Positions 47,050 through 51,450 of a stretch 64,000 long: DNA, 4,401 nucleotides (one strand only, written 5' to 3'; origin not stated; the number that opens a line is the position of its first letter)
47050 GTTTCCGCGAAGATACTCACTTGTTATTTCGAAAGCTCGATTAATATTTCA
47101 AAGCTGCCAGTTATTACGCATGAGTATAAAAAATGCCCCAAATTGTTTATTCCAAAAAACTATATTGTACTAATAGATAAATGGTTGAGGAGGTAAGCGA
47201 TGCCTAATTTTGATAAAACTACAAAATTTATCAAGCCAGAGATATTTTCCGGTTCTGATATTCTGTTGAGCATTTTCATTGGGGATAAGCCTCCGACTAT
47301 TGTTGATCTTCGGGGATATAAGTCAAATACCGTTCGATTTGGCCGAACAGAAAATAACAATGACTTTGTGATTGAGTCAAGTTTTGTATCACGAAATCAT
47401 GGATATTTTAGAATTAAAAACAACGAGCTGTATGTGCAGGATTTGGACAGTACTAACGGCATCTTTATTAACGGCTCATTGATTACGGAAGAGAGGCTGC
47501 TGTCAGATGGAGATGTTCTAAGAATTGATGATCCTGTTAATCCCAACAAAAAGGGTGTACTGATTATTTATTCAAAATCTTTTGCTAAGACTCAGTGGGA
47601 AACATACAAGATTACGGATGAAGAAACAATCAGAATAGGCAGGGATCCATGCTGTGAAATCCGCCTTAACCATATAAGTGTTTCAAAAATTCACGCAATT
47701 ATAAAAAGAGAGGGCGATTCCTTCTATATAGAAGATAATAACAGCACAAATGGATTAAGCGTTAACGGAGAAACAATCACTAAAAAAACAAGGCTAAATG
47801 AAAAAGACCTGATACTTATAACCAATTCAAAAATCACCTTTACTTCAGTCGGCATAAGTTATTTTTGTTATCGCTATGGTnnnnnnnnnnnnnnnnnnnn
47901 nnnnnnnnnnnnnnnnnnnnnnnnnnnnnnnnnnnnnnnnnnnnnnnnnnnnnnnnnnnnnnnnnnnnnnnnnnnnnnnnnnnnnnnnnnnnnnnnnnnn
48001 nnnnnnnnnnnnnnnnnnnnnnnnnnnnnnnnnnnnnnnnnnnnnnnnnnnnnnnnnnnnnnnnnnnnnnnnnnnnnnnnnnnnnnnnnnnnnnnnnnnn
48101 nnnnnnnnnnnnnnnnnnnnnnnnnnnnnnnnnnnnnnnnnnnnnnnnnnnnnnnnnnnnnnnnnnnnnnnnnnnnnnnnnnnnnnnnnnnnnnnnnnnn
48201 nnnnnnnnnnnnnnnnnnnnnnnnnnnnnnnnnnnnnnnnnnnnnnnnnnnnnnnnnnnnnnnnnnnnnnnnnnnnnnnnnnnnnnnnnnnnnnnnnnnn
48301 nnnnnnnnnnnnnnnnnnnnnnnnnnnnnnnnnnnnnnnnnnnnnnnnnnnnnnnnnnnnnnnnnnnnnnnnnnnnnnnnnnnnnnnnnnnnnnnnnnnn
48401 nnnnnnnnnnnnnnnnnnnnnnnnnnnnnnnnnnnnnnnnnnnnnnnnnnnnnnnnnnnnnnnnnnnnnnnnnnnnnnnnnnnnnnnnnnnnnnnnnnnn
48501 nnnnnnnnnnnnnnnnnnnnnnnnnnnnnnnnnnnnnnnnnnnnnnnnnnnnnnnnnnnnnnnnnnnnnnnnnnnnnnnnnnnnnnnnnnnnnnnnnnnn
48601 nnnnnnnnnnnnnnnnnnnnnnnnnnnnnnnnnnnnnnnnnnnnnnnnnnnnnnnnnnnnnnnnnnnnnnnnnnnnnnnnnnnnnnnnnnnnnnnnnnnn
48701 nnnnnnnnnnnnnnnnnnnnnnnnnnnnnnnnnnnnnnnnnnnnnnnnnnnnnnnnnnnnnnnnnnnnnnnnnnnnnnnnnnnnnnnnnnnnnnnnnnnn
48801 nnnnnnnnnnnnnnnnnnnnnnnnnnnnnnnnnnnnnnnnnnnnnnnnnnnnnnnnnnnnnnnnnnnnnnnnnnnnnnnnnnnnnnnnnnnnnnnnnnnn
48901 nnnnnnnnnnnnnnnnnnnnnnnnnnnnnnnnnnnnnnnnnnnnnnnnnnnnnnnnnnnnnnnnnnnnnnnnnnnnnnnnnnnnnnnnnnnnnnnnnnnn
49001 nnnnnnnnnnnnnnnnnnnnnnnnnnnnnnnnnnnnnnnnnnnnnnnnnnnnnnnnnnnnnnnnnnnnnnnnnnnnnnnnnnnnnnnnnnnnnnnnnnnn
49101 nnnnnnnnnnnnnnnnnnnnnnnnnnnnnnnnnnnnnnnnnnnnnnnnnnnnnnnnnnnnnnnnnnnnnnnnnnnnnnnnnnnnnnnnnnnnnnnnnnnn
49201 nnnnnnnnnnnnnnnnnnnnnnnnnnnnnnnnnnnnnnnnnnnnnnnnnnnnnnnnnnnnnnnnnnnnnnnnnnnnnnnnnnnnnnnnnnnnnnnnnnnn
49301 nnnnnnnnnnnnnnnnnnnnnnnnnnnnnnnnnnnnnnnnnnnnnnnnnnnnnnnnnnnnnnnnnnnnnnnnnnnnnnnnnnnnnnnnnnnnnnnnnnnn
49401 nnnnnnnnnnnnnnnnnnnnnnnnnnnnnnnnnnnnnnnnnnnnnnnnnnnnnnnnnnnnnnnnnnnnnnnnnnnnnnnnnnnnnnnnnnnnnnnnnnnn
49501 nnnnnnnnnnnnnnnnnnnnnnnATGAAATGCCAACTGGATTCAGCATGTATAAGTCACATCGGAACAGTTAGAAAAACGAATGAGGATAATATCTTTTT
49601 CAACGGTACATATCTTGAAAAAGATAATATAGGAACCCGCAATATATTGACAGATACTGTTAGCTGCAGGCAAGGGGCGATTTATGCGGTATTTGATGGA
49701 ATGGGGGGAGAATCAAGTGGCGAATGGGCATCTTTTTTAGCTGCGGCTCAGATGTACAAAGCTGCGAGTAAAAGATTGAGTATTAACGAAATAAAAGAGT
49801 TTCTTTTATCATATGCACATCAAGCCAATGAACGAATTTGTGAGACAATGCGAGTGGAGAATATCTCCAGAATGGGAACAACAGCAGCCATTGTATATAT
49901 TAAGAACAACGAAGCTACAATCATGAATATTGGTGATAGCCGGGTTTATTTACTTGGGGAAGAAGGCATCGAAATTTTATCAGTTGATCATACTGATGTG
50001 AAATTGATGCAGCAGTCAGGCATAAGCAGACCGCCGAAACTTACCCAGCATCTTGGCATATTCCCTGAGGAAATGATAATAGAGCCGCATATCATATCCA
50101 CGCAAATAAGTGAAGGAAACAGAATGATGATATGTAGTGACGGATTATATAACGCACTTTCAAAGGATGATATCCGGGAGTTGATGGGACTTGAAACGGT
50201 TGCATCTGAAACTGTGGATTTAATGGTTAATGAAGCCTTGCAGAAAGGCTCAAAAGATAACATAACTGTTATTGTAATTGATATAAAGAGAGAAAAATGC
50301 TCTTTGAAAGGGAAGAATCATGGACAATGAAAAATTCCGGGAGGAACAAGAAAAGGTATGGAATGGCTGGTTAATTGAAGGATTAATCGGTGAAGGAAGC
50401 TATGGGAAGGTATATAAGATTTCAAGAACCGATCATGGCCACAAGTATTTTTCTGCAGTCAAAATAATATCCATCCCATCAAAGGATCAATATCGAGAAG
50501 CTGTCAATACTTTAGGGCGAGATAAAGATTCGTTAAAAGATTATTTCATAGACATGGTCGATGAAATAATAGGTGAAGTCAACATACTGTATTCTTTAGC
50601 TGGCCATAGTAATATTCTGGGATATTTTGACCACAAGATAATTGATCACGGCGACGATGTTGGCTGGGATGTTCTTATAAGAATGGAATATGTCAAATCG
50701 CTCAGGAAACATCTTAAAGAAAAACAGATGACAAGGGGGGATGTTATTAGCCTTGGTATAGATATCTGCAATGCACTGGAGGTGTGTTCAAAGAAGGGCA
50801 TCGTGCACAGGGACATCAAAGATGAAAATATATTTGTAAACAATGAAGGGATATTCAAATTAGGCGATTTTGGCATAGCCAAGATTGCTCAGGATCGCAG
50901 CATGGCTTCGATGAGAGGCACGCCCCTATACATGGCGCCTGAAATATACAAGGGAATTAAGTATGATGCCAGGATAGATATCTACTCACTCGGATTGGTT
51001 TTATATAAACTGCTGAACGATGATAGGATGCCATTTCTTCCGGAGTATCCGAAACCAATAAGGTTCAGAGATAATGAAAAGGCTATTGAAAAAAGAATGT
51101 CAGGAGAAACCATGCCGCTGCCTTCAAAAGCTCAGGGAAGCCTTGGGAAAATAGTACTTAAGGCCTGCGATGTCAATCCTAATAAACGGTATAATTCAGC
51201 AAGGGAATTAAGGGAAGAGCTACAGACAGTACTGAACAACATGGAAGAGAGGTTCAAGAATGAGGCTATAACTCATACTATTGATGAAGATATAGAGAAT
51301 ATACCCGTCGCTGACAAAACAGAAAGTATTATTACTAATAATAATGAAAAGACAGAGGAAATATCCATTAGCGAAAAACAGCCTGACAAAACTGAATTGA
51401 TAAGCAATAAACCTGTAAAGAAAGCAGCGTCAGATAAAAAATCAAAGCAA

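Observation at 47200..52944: Writer-eraser-reader export module: FHA-FHA-ABC transporter, PP2C phosphatase and receptor Ser/Thr kinase in one translationally coupled operon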

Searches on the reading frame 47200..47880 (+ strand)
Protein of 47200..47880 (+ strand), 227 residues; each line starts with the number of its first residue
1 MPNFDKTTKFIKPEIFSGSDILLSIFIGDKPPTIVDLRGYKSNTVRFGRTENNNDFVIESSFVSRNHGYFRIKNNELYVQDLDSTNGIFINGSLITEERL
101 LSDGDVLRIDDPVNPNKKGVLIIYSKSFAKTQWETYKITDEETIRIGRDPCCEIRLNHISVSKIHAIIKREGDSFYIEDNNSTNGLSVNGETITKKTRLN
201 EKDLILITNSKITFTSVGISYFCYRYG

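Call 11: search_solved_structures(query=window:47200-47880:+, max_evalue=0.01, show_alignments=5)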
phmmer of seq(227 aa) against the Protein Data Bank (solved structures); distinct sequences matched with E-value up to 0.01: 27.
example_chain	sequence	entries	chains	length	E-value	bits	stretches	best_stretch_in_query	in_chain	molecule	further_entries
1uht_A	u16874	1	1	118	1.9e-06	30.6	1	30-111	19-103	expressed protein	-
2kkl_A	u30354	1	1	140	9.3e-06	28.3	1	49-109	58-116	Uncharacterized protein Mb1858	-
6cah_A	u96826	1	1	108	1e-05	28.2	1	43-110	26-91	ABC transporter ATP-binding/permease protein Rv1747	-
6i2q_B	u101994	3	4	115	1e-05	28.2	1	138-207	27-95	Glycogen accumulation regulator GarA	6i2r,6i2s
2kfu_A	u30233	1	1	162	1.3e-05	27.8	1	52-109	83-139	Rv1827 pThr 22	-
6i2p_D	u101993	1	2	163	1.3e-05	27.8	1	52-109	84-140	Glycogen accumulation regulator GarA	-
2fez_A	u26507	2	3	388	1.5e-05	27.6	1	43-111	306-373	Probable regulatory protein embR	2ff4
7rj3_A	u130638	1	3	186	1.7e-05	27.4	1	52-109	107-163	Glycogen accumulation regulator GarA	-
8p5r_G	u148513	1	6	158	2.1e-05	27.2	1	138-205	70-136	Glycogen accumulation regulator GarA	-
5a8i_A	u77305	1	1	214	2.9e-05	26.7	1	44-91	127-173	ARNA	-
8s05_C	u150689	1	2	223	3.1e-05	26.6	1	44-91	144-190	Conserved protein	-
3po8_A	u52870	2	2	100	0.0001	25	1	135-212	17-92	Putative uncharacterized protein TB39.8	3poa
2lc1_A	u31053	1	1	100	0.00011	24.9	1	135-212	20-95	Putative uncharacterized protein TB39.8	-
2n84_A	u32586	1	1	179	0.00015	24.4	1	146-198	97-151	Uncharacterized protein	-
3oun_A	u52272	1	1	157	0.00041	23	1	135-212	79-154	Putative uncharacterized protein TB39.8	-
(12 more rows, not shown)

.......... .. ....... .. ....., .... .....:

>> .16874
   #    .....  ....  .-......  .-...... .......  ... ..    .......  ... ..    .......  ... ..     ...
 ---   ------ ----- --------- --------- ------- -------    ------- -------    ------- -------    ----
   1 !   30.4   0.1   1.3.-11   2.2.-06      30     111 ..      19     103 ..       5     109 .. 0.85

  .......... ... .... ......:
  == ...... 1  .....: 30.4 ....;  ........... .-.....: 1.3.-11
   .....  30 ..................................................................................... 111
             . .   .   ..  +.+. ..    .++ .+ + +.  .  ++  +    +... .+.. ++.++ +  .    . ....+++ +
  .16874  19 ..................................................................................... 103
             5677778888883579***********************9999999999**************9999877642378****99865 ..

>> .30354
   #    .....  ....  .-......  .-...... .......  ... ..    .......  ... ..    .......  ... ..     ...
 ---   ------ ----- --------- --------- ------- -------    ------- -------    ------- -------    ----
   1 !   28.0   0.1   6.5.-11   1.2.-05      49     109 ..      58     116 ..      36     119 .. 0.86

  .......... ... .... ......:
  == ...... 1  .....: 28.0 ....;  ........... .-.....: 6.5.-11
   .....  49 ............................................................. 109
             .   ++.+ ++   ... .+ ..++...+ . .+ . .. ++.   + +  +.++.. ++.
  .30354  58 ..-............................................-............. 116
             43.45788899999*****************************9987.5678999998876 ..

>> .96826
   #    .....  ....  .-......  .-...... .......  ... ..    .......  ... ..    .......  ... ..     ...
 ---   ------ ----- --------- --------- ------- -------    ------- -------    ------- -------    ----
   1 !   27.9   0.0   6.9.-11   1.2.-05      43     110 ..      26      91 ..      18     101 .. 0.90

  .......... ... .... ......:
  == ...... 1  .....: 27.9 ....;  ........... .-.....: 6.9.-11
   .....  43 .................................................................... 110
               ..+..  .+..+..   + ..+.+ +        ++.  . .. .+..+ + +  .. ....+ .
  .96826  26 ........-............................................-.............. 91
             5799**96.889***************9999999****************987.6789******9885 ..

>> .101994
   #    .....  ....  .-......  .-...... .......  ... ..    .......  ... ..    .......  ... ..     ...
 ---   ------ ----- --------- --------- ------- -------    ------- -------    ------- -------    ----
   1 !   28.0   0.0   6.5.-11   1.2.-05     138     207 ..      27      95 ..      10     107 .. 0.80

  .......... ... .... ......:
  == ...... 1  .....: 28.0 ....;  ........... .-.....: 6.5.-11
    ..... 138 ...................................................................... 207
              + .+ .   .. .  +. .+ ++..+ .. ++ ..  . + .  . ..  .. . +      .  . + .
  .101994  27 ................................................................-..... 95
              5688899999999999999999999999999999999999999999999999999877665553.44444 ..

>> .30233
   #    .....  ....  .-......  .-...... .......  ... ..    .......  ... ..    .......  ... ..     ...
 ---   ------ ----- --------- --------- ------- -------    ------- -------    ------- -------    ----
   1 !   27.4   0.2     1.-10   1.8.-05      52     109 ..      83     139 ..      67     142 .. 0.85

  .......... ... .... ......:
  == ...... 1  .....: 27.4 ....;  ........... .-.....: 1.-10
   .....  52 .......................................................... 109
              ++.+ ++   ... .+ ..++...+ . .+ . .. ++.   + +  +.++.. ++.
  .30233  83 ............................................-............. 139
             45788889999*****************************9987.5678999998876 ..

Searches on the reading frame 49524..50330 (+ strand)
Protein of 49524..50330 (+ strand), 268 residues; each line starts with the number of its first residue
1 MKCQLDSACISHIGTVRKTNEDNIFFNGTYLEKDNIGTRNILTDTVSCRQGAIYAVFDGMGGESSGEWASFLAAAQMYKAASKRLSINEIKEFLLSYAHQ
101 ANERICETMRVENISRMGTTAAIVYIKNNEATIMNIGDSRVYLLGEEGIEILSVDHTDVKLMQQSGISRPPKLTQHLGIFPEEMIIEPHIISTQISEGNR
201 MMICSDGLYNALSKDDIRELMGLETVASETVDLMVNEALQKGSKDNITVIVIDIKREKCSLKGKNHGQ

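Call 6: search_protein_families(library=pfam, proteins=[window:49524-50330:+], max_evalue=0.01)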
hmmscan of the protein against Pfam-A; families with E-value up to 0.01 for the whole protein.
window:49524-50330:+ (268 aa): 3 families
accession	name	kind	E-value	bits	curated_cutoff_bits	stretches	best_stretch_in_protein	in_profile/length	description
PF00481.26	PP2C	-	3.8e-16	60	20.3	2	51-157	34-141/255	Protein phosphatase 2C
PF13672.11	PP2C_2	-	2.7e-10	40.6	24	1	48-221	21-188/209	Protein phosphatase 2C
PF07228.17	SpoIIE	-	6.1e-06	26.8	25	1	74-254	27-191/192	Stage II sporulation protein E (SpoIIE)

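Call 8: search_protein_families(library=ncbifam, proteins=[window:49524-50330:+], max_evalue=0.01)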
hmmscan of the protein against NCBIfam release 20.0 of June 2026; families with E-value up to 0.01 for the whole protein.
window:49524-50330:+ (268 aa): 2 families
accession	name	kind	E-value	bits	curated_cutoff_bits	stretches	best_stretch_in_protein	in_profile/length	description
NF033484.1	Stp1_PP2C_phos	equivalog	4.3e-44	150.8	230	1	11-252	2-231/232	Stp1/IreP family PP2C-type Ser/Thr phosphatase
NF011149.0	PRK14559.1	equivalog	7.1e-27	94.4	374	1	4-255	371-632/642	serine/threonine phosphatase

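Call 9: search_protein_families(library=padloc, proteins=[window:49524-50330:+], max_evalue=0.01)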
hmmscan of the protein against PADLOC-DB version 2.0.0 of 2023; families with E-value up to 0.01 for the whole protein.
window:49524-50330:+ (268 aa): 1 family
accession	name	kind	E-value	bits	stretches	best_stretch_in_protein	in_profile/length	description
PDLC04518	PDC-M21C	-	1e-06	26.1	1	49-228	28-206/243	-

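Call 73: search_solved_structures(query=window:49524-50327:+, max_evalue=0.00001, show_alignments=1)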
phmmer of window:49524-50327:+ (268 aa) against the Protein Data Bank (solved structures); distinct sequences matched with E-value up to 0.00001: 46.
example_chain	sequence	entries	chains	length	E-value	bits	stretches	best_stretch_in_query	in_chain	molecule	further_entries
1txo_A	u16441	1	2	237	4.3e-18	69.3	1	52-255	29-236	Putative Bacterial Enzyme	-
2cm1_A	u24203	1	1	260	8.4e-18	68.4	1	52-254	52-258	SERINE THREONINE PROTEIN PHOSPHATASE PSTP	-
6jkv_A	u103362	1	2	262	1.3e-17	67.7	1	49-252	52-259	PppA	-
5iti_A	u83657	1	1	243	8.9e-17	65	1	53-253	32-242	Protein serin-threonin phosphatase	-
5d2u_A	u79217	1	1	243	1.2e-16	64.6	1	53-253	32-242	Protein serin-threonin phosphatase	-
2j82_A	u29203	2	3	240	1.3e-16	64.5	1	53-253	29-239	PROTEIN SERINE-THREONINE PHOSPHATASE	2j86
2xzv_A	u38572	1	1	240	1.7e-15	60.8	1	53-253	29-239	PROTEIN SERIN-THREONIN PHOSPHATASE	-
2y09_A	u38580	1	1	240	1.7e-15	60.8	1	53-253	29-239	PROTEIN SERIN-THREONIN PHOSPHATASE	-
2pk0_A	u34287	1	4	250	1.7e-15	60.8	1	54-257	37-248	Serine/threonine protein phosphatase Stp1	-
6ihu_A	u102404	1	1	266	3.5e-13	53.3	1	53-258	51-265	Phosphorylated protein phosphatase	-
6ihl_A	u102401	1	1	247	3.6e-13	53.2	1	53-258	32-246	Phosphorylated protein phosphatase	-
6ihw_A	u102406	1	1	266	3.8e-13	53.1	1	53-258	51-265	Phosphorylated protein phosphatase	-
6ihr_A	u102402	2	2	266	4e-13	53.1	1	53-258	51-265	Phosphorylated protein phosphatase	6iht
6ihs_A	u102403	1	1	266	4e-13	53.1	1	53-258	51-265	Phosphorylated protein phosphatase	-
6ihv_A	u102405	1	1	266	4.2e-13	53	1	53-258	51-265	Phosphorylated protein phosphatase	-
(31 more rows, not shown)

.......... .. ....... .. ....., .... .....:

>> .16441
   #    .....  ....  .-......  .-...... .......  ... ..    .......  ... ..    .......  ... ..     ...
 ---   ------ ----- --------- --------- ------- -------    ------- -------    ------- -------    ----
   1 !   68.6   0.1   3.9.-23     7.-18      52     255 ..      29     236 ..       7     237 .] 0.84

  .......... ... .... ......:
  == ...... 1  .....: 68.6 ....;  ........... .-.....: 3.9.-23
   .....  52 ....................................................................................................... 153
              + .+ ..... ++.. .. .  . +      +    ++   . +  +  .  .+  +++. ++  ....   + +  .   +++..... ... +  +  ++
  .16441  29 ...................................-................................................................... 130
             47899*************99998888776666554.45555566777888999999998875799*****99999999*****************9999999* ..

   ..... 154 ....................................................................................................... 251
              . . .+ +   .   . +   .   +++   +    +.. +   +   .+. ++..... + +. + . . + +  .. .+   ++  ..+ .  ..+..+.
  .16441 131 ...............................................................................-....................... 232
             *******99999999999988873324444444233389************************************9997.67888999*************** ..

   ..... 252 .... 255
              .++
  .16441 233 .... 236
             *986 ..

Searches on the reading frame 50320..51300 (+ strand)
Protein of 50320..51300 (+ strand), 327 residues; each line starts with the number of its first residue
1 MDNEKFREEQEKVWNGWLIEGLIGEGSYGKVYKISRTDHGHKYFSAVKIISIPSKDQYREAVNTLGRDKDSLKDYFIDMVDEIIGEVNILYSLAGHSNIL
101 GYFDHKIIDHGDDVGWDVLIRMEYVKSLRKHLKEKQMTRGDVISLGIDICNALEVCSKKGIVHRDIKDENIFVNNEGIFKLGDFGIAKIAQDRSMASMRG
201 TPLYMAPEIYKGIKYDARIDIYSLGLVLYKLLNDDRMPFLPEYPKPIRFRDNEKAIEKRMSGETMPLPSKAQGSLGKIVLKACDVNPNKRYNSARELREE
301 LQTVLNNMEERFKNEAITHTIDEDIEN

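Call 72: search_solved_structures(query=window:50320-51300:+, max_evalue=1e-10, show_alignments=1)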
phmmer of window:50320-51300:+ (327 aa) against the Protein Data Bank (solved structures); distinct sequences matched with E-value up to 1e-10: 1038 (the best 60 are shown).
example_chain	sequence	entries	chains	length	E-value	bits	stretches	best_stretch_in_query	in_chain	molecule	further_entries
3f61_A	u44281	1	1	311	6.7e-23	84.4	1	120-307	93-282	Serine/threonine-protein kinase pknB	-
3ori_A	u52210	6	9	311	9e-23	84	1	120-307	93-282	Serine/threonine protein kinase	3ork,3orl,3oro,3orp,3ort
3f69_A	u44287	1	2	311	9e-23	84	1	120-307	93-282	Serine/threonine-protein kinase pknB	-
1mru_A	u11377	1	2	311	9.2e-23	84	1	120-307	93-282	Probable serine/threonine-protein kinase pknB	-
3orm_A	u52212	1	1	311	1.1e-22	83.8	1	121-307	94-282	Serine/threonine protein kinase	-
5u94_A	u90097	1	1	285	1.2e-22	83.5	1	120-306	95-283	Serine/threonine-protein kinase PknB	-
6i2p_A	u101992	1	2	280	1.4e-22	83.4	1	120-306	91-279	Serine/threonine-protein kinase PknB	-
6b2p_A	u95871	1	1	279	1.4e-22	83.3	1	120-306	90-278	Serine/threonine-protein kinase PknB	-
1o6y_A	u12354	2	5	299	1.7e-22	83.1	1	120-306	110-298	SERINE/THREONINE-PROTEIN KINASE PKNB | Probable serine/threonine-protein kinase pknB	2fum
4apc_A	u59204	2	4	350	2e-19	73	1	139-232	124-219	SERINE/THREONINE-PROTEIN KINASE NEK1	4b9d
9ymt_A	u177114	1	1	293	4.1e-19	72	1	94-307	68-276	Serine/Threonine Kinase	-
4eqm_A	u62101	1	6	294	4.1e-19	72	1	94-307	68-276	Protein kinase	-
8ej4_K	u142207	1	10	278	8.7e-19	70.9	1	83-239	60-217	Serine/threonine-protein kinase Nek7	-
2jav_A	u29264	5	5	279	9.7e-19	70.8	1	83-233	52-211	SERINE/THREONINE-PROTEIN KINASE NEK2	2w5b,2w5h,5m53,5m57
2w5a_A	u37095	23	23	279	9.8e-19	70.7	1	83-233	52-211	SERINE/THREONINE-PROTEIN KINASE NEK2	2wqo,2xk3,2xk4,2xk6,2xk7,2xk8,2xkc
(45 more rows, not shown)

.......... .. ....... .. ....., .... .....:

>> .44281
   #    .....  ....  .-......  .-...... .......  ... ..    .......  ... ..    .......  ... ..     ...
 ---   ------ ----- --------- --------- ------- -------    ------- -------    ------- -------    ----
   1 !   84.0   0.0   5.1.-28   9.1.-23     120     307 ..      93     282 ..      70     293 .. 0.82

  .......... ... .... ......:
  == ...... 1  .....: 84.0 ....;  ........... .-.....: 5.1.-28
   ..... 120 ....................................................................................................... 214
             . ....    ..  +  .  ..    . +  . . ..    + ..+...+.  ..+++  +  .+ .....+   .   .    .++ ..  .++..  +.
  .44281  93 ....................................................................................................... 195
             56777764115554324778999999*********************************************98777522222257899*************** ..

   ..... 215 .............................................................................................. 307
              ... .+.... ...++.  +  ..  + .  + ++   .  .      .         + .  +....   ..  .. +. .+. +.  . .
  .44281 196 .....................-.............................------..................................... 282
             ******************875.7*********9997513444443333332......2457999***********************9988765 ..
